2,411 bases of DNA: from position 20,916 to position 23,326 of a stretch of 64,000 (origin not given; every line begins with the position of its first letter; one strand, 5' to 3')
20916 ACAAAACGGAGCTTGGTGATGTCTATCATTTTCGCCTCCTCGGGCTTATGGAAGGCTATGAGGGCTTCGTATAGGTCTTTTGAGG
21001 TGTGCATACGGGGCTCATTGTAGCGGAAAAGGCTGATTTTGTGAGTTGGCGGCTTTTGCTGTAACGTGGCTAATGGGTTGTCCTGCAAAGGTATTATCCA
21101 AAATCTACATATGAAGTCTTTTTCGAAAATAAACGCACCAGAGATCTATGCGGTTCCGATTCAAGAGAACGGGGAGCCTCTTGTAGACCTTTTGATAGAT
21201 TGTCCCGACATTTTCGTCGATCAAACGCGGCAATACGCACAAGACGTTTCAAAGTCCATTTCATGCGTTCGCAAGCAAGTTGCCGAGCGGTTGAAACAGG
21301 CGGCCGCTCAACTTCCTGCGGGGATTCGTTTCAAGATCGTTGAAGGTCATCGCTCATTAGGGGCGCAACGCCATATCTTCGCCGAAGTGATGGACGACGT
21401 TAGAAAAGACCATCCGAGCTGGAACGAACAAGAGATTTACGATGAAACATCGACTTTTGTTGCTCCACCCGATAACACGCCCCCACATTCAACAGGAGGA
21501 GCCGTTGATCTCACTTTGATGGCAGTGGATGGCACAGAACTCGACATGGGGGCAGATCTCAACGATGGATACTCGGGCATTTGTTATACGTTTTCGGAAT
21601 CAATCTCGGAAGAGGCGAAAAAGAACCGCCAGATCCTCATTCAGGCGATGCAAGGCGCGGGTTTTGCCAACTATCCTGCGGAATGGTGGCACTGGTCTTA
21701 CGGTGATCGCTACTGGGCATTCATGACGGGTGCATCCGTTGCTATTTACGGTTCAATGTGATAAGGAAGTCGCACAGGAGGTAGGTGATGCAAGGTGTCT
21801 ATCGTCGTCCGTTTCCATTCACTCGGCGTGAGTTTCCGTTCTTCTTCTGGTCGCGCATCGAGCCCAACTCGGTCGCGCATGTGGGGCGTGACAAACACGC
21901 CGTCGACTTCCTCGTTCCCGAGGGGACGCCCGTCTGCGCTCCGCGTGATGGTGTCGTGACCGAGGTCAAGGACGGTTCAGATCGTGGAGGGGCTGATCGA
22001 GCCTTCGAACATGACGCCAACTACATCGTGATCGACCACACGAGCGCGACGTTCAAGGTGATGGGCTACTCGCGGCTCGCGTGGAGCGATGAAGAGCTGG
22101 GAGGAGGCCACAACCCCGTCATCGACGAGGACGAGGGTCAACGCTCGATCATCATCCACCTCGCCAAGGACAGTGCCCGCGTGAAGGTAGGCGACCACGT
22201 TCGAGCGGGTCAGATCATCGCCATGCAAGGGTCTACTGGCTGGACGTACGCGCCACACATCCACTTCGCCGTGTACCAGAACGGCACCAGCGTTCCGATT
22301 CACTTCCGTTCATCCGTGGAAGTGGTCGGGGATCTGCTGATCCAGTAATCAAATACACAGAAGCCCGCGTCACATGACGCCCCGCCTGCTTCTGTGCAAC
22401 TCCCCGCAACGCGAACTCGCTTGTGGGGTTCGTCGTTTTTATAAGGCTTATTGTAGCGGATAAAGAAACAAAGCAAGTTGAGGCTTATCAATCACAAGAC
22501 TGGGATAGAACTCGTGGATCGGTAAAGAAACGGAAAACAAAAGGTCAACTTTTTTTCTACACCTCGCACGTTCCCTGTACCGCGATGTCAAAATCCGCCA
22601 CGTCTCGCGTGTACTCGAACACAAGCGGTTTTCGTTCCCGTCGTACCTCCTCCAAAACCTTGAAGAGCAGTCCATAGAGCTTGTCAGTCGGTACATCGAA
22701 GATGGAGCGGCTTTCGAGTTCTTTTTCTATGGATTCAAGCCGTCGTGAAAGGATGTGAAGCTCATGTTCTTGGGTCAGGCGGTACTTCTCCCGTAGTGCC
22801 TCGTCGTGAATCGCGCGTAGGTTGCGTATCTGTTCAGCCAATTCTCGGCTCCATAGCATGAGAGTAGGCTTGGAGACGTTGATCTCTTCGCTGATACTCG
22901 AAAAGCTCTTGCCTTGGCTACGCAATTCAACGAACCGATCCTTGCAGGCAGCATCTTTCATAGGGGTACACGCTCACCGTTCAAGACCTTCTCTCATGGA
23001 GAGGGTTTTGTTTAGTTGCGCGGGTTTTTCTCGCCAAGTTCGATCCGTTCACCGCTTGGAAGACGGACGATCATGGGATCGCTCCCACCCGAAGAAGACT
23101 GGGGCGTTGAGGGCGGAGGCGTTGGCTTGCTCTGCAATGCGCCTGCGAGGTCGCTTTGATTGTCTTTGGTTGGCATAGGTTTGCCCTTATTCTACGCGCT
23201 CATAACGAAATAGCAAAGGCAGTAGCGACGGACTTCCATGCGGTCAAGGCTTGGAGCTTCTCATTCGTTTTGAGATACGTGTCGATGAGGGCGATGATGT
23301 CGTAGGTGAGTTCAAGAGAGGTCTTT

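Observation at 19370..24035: Large-serine-recombinase element integrated at the 3' end of tRNA-Pro(GGG)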

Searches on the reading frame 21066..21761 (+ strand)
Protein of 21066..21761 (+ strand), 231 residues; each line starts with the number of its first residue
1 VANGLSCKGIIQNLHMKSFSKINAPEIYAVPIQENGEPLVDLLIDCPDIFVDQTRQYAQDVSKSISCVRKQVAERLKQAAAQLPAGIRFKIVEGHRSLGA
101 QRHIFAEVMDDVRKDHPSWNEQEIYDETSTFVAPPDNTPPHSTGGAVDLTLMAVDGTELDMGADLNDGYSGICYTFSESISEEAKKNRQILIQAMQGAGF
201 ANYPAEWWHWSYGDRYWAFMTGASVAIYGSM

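Call 7: search_protein_families(library=pfam, proteins=[window:21066-21761:+], max_evalue=0.01)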
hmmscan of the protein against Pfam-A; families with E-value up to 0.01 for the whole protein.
window:21066-21761:+ (231 aa): 2 families
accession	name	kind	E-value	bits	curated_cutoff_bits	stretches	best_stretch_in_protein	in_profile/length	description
PF01427.22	Peptidase_M15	-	2e-20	73.9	27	1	67-215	40-187/199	D-ala-D-ala dipeptidase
PF02557.22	VanY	-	1.3e-07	31.9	25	1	69-212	5-129/132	D-alanyl-D-alanine carboxypeptidase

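Call 8: search_protein_families(library=phrogs, proteins=[window:21066-21761:+], max_evalue=0.01)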
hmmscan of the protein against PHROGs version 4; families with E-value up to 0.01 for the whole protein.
window:21066-21761:+ (231 aa): 0 families

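Call 64: search_protein_families(library=ncbifam, proteins=[window:21111-21761:+], max_evalue=0.01)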
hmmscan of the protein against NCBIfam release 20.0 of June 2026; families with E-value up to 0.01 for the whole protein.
window:21111-21761:+ (216 aa): 4 families
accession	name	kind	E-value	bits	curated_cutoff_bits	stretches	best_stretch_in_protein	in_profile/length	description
NF007557.0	PRK10178.1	equivalog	1.8e-20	73.4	176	1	113-196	85-167/188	D-alanyl-D-alanine dipeptidase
NF033115.1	dipept_VanX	equivalog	8.3e-13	48.6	320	1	101-199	94-187/199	D-Ala-D-Ala dipeptidase VanX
NF000380.1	vanXY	equivalog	0.00029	20.4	250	1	52-138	31-105/179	D,D-carboxypeptidase/D,D-dipeptidase VanXY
NF000149.1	vanXY_G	exception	0.0051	16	500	1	52-173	45-150/254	D-Ala-D-Ala dipeptidase/D-Ala-D-Ala carboxypeptidase VanXY-G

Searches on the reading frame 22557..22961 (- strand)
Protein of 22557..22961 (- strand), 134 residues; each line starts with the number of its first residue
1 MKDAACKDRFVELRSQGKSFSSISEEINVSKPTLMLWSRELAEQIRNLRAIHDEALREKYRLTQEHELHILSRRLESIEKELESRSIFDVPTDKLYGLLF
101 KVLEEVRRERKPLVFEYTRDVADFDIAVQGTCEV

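Call 7: search_protein_families(library=pfam, proteins=[window:22557-22961:-], max_evalue=0.01)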
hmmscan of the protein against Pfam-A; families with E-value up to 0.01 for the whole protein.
window:22557-22961:- (134 aa): 0 families

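Call 8: search_protein_families(library=phrogs, proteins=[window:22557-22961:-], max_evalue=0.01)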
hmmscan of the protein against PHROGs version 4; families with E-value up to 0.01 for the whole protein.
window:22557-22961:- (134 aa): 0 families

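Call 63: search_protein_families(library=pfam, proteins=[window:22557-22961:-], max_evalue=1)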
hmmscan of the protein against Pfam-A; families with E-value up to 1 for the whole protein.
window:22557-22961:- (134 aa): 4 families
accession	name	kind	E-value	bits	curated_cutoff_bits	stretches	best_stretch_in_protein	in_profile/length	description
PF01527.26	HTH_Tnp_1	-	0.031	15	24.1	1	5-47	10-53/75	Transposase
PF13384.12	HTH_23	-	0.06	13.6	24.6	1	9-39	9-39/50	Homeodomain-like domain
PF23804.1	DUF7179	-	0.19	12.2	27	1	48-83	50-84/90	Family of unknown function (DUF7179)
PF10547.14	P22_AR_N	-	0.22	12.2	30.7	1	61-122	40-102/115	P22_AR N-terminal domain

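Call 64: search_protein_families(library=ncbifam, proteins=[window:22557-22961:-], max_evalue=0.01)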
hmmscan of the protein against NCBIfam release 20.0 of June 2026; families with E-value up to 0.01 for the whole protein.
window:22557-22961:- (134 aa): 0 families

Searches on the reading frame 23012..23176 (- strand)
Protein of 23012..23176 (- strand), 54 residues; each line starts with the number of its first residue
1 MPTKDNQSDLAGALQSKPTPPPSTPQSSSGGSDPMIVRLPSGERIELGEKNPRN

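Call 7: search_protein_families(library=pfam, proteins=[window:23012-23176:-], max_evalue=0.01)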
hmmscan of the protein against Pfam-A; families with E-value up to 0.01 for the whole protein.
window:23012-23176:- (54 aa): 0 families

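Call 8: search_protein_families(library=phrogs, proteins=[window:23012-23176:-], max_evalue=0.01)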
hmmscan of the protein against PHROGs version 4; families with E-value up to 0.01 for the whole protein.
window:23012-23176:- (54 aa): 0 families

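Call 63: search_protein_families(library=pfam, proteins=[window:23012-23176:-], max_evalue=1)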
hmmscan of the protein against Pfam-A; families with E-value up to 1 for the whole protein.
window:23012-23176:- (54 aa): 0 families
